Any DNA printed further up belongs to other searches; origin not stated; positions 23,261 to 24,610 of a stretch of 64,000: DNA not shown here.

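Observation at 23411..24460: Sortase-fold protein with no cysteine at all, translationally coupled to pstB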

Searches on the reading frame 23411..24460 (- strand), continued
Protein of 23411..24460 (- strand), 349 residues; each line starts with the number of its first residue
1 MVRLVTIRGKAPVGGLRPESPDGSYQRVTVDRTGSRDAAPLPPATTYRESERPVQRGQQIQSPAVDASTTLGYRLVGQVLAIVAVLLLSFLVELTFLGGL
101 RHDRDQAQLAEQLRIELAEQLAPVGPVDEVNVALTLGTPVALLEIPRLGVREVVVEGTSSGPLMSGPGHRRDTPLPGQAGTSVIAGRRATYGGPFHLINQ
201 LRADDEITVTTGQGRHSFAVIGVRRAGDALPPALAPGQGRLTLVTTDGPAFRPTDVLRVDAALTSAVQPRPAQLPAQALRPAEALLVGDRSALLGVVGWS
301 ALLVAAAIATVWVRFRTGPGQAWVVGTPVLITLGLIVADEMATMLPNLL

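Call 37: search_solved_structures(query=A1, max_evalue=0.001, show_alignments=5)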
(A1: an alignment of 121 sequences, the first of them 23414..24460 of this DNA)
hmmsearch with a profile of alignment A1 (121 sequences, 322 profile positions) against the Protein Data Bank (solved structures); distinct sequences matched with E-value up to 0.001: 38.
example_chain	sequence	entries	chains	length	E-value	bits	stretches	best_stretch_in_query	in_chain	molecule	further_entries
5go6_A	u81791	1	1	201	6.7e-21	78.1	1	102-244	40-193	Putative secreted protein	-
5go5_A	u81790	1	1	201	1.9e-20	76.7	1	102-243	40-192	sortase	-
5uus_A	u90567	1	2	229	2.7e-19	72.8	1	77-202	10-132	Possible sortase-like protein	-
4d70_A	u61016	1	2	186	2.9e-19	72.7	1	73-221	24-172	SORTASE FAMILY PROTEIN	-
5utt_A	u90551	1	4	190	3e-11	46.4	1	109-197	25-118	Sortase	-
8t28_A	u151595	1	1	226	9.5e-11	44.8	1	113-220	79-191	Class C sortase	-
5cuw_A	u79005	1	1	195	6.1e-10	42.1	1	71-195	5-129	SrtE1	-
2xwg_A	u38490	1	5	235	1.5e-09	40.8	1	113-220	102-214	SORTASE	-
6bwe_A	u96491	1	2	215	2.5e-09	40.1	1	113-237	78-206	Putative fimbrial associated sortase-like protein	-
5k9a_A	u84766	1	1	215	2.6e-09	40.1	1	113-237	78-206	Putative fimbrial associated sortase-like protein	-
8guu_A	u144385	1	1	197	3e-09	39.8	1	109-221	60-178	Sortase-like protein, putative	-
4d7w_A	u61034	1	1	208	1.2e-08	37.9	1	111-220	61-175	SORTASE FAMILY PROTEIN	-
4g1h_A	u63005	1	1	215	1.9e-08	37.2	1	104-232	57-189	Sortase family protein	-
8gr6_A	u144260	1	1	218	2.4e-08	36.9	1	109-220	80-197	Sortase-like protein, putative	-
2w1j_A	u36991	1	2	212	1.8e-07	34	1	108-199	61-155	PUTATIVE SORTASE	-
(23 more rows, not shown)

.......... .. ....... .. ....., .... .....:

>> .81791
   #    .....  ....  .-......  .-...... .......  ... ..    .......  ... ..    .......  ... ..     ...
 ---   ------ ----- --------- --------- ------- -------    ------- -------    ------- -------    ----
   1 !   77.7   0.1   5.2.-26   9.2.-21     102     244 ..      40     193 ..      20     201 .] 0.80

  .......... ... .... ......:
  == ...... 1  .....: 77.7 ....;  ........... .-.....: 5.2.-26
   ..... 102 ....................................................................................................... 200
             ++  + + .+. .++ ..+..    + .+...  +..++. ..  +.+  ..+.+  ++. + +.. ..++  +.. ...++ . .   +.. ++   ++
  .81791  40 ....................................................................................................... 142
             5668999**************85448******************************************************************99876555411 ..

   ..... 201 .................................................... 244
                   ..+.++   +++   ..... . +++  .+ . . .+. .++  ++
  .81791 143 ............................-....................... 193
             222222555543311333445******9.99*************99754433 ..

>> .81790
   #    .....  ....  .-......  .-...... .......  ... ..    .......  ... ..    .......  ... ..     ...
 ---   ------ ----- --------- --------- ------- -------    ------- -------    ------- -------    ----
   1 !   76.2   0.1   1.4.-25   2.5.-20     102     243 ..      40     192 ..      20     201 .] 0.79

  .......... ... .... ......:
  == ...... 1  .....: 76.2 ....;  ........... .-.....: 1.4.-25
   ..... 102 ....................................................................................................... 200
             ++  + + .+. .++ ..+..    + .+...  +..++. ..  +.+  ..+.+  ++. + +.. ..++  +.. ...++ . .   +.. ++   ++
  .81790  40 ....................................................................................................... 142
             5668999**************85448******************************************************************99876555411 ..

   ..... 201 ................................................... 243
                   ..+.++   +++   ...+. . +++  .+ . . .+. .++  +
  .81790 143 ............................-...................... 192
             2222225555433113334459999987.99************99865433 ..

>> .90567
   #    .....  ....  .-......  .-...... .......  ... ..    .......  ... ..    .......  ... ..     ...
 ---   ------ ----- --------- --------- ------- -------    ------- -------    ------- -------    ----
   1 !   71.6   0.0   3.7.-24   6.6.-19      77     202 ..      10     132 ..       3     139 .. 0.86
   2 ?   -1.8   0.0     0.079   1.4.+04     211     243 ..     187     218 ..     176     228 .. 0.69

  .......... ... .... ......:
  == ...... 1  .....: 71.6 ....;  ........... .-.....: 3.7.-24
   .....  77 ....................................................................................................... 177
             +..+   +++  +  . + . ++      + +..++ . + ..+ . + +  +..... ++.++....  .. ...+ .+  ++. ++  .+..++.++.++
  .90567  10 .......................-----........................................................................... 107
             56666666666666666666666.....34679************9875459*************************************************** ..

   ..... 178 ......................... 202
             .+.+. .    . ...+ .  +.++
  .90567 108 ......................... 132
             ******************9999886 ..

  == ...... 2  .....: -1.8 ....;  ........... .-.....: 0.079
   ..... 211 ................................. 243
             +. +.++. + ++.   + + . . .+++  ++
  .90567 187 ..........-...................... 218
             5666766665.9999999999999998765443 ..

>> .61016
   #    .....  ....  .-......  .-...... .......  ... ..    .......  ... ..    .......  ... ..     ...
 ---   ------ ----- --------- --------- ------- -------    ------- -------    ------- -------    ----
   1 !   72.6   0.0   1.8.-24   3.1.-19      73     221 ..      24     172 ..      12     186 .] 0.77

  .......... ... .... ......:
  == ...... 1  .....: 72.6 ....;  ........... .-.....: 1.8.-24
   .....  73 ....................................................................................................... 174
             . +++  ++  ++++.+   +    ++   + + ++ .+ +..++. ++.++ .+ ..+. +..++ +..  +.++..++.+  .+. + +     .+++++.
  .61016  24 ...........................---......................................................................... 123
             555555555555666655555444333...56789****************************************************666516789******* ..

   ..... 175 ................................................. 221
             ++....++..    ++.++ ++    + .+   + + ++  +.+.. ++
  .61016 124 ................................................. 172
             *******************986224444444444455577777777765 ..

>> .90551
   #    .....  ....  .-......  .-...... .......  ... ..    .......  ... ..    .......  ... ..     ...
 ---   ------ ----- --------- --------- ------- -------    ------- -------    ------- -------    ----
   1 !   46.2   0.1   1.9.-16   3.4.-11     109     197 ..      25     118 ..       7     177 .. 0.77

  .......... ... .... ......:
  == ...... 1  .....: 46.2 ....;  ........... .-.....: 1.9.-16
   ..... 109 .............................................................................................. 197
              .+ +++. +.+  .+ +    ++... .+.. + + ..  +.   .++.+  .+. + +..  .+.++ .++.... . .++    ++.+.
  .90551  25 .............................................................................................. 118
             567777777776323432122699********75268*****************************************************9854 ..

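Call 49: list_cluster_members(proteins=[P0276, P0278, P0286, P0321, P0289, P0324])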
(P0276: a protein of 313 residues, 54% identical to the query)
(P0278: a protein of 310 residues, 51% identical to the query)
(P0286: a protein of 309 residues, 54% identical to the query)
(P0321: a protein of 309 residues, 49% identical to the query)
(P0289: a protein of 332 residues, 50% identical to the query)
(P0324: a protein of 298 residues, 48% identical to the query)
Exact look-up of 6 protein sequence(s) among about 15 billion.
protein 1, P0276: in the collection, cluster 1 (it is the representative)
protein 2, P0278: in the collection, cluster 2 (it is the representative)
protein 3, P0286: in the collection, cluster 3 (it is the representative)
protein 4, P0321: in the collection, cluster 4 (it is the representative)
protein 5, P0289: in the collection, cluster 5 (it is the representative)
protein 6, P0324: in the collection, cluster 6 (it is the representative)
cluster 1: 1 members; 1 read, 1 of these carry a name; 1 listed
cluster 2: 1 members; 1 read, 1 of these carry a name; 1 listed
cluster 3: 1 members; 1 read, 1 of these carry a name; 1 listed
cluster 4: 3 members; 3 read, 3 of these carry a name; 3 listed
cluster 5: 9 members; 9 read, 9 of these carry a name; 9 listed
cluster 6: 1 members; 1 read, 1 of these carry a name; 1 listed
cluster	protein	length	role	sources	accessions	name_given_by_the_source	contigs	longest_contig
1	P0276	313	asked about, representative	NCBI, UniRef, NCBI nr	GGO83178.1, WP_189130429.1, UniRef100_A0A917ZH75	sortase [Wenjunlia tyrosinilytica] | Sortase n=1 Tax=Wenjunlia tyrosinilytica TaxID=1544741 RepID=A0A917ZH75_9ACTN | class E sortase [Wenjunlia tyrosinilytica]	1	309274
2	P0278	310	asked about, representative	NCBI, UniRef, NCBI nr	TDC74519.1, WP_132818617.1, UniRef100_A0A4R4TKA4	sortase [Streptomyces hainanensis] | Class E sortase n=1 Tax=Streptomyces hainanensis TaxID=402648 RepID=A0A4R4TKA4_9ACTN | class E sortase [Streptomyces hainanensis]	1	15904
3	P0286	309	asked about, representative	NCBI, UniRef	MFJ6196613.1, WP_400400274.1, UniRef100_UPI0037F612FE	sortase [Micromonospora sp. NPDC092111] | sortase n=1 Tax=Micromonospora sp. NPDC092111 TaxID=3364289 RepID=UPI0037F612FE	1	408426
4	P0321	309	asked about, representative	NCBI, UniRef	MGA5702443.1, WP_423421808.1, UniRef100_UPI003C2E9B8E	sortase [Peterkaempfera bronchialis] | sortase n=1 Tax=Peterkaempfera bronchialis TaxID=2126346 RepID=UPI003C2E9B8E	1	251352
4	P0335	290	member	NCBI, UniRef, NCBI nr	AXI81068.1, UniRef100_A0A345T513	class E sortase [Peterkaempfera bronchialis] | Class E sortase n=1 Tax=Peterkaempfera bronchialis TaxID=2126346 RepID=A0A345T513_9ACTN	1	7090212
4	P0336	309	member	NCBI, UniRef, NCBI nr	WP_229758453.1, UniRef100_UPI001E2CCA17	sortase [Peterkaempfera bronchialis] | sortase n=1 Tax=Peterkaempfera bronchialis TaxID=2126346 RepID=UPI001E2CCA17 | class E sortase [Peterkaempfera bronchialis]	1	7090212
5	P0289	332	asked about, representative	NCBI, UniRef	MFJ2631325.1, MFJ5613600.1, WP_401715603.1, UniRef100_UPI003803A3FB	sortase [Streptomyces sp. NPDC093221] | sortase n=1 Tax=unclassified Streptomyces TaxID=2593676 RepID=UPI003803A3FB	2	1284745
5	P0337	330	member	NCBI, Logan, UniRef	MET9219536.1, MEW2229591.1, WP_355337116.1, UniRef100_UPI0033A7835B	class E sortase [Streptomyces sp. NPDC003300] | sortase n=1 Tax=unclassified Streptomyces TaxID=2593676 RepID=UPI0033A7835B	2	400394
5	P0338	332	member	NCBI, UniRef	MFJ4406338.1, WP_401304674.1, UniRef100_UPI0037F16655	sortase [Streptomyces sp. NPDC088910] | sortase n=1 Tax=Streptomyces sp. NPDC088910 TaxID=3365911 RepID=UPI0037F16655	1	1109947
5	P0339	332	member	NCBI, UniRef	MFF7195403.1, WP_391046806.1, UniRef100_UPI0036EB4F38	sortase [Streptomyces sp. NPDC008079] | sortase n=1 Tax=Streptomyces sp. NPDC008079 TaxID=3364806 RepID=UPI0036EB4F38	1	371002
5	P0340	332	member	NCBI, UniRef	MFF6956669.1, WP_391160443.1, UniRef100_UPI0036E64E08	sortase domain-bontaining protein [Streptomyces sp. NPDC008317] | sortase n=1 Tax=Streptomyces sp. NPDC008317 TaxID=3364827 RepID=UPI0036E64E08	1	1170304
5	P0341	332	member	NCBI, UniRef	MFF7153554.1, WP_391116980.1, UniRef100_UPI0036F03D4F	sortase domain-bontaining protein [Streptomyces sp. NPDC008139] | sortase n=1 Tax=Streptomyces sp. NPDC008139 TaxID=3364814 RepID=UPI0036F03D4F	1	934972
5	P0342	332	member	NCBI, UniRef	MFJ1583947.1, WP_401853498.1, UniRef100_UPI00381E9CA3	sortase [Streptomyces sp. NPDC088197] | sortase n=1 Tax=Streptomyces sp. NPDC088197 TaxID=3365840 RepID=UPI00381E9CA3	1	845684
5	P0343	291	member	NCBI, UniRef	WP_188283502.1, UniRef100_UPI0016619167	sortase, partial [Streptomyces sp. CBMA29] | sortase n=1 Tax=Streptomyces sp. CBMA29 TaxID=1896314 RepID=UPI0016619167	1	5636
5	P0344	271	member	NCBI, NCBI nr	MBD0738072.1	hypothetical protein BGM09_32845 [Streptomyces sp. CBMA29] | hypothetical protein [Streptomyces sp. CBMA29]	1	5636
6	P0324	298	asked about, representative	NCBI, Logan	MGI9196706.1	MAG: sortase [Candidatus Nanopelagicales bacterium]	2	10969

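Call 50: find_encoding_contigs(protein=P0321, flank=10000, max_places=1)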
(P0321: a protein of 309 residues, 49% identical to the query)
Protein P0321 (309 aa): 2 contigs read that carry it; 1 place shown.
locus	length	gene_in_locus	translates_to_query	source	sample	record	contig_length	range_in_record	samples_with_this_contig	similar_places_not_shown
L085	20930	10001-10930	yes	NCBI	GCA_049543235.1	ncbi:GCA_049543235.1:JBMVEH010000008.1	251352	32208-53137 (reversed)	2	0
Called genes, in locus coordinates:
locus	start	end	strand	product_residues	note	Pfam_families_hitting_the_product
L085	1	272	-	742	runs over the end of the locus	PF13520:AA_permease_2, PF02705:K_trans (weak)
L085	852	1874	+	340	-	PF00528:BPD_transp_1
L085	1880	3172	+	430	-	PF00528:BPD_transp_1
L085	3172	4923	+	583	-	-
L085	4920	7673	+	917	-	-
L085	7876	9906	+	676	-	PF12849:PBP_like_2, PF16640:Big_3_5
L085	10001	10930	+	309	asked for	PF04203:Sortase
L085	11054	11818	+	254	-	PF00005:ABC_tran, PF02463:SMC_N (faint), PF13304:AAA_21 (faint)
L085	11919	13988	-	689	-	PF22815:CatAgl_D1, PF12708:Pect-lyase_RHGA_epim, PF22816:CatAgl_D2, PF05048:NosD (weak), PF13229:Beta_helix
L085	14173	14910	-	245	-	PF00392:GntR, PF07702:UTRA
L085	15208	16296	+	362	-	PF13407:Peripla_BP_4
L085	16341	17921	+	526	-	PF00005:ABC_tran, PF13304:AAA_21 (faint), PF00005:ABC_tran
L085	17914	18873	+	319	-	PF02653:BPD_transp_2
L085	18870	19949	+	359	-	PF02653:BPD_transp_2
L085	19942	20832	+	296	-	PF01791:DeoC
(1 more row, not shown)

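Call 51: find_encoding_contigs(protein=P0286, flank=10000, max_places=1)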
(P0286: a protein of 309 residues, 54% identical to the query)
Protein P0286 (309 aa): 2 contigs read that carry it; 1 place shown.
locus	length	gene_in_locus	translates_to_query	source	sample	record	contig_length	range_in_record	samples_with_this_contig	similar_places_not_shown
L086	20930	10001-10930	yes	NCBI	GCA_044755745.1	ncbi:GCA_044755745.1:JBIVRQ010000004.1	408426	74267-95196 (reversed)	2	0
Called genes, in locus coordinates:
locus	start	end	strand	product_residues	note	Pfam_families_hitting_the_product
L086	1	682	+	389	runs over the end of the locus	PF04055:Radical_SAM, PF19288:CofH_C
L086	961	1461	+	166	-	-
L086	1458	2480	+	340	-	PF00528:BPD_transp_1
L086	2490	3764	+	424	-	PF00528:BPD_transp_1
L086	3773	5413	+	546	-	PF12849:PBP_like_2, PF01547:SBP_bac_1 (weak)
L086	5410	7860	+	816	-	-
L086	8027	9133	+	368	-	-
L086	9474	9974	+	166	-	-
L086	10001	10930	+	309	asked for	PF04203:Sortase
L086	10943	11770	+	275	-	PF02463:SMC_N (weak), PF00005:ABC_tran, PF13304:AAA_21 (weak)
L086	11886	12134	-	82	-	-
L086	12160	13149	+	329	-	PF16640:Big_3_5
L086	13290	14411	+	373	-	-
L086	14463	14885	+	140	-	-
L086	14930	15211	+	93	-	PF14012:DUF4229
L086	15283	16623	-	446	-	PF13529:Peptidase_C39_2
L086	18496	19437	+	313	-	PF01497:Peripla_BP_2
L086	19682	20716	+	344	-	PF01032:FecCD, PF00950:ABC-3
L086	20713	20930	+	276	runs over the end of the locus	PF00005:ABC_tran, PF02463:SMC_N (faint), PF13304:AAA_21 (faint)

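Call 64: search_protein_families(library=pfam, proteins=[L044:6855-8570:+, L036:8227-9735:+, L084:1196-2503:+, L055:4524-5651:+, L077:7412-8596:+, L086:9120-9971:+, L033:3-875:+, L076:672-2273:+, L078:5292-6497:+], max_evalue=0.01)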
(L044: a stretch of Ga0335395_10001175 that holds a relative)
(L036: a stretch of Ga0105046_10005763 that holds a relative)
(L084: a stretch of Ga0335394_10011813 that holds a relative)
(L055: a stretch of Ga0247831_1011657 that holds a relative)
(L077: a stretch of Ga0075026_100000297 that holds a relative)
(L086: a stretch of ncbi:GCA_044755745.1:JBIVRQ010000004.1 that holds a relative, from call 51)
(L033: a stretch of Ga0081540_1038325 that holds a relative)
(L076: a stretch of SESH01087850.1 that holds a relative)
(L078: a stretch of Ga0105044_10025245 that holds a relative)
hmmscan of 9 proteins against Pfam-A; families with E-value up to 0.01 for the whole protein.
L044:6855-8570:+ (572 aa): 0 families

L036:8227-9735:+ (503 aa): 0 families

L084:1196-2503:+ (436 aa): 1 family
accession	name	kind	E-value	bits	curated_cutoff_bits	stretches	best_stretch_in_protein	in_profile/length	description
PF22178.3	Gp5_trimer_C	-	0.00076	20.1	30.9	1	236-289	53-106/112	Bacteriophage T4 gp5 C-terminal trimerisation domain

L055:4524-5651:+ (376 aa): 0 families

L077:7412-8596:+ (395 aa): 0 families

L086:9120-9971:+ (284 aa): 0 families

L033:3-875:+ (291 aa): 0 families

L076:672-2273:+ (534 aa): 0 families

L078:5292-6497:+ (402 aa): 0 families

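Call 78: search_protein_families(library=pfam, proteins=[L086:961-1458:+, L004:5626-6048:+], max_evalue=1)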
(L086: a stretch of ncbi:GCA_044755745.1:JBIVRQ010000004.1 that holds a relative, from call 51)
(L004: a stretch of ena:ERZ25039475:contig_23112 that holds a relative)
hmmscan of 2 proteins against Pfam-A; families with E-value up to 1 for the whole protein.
L086:961-1458:+ (166 aa): 0 families

L004:5626-6048:+ (141 aa): 0 families
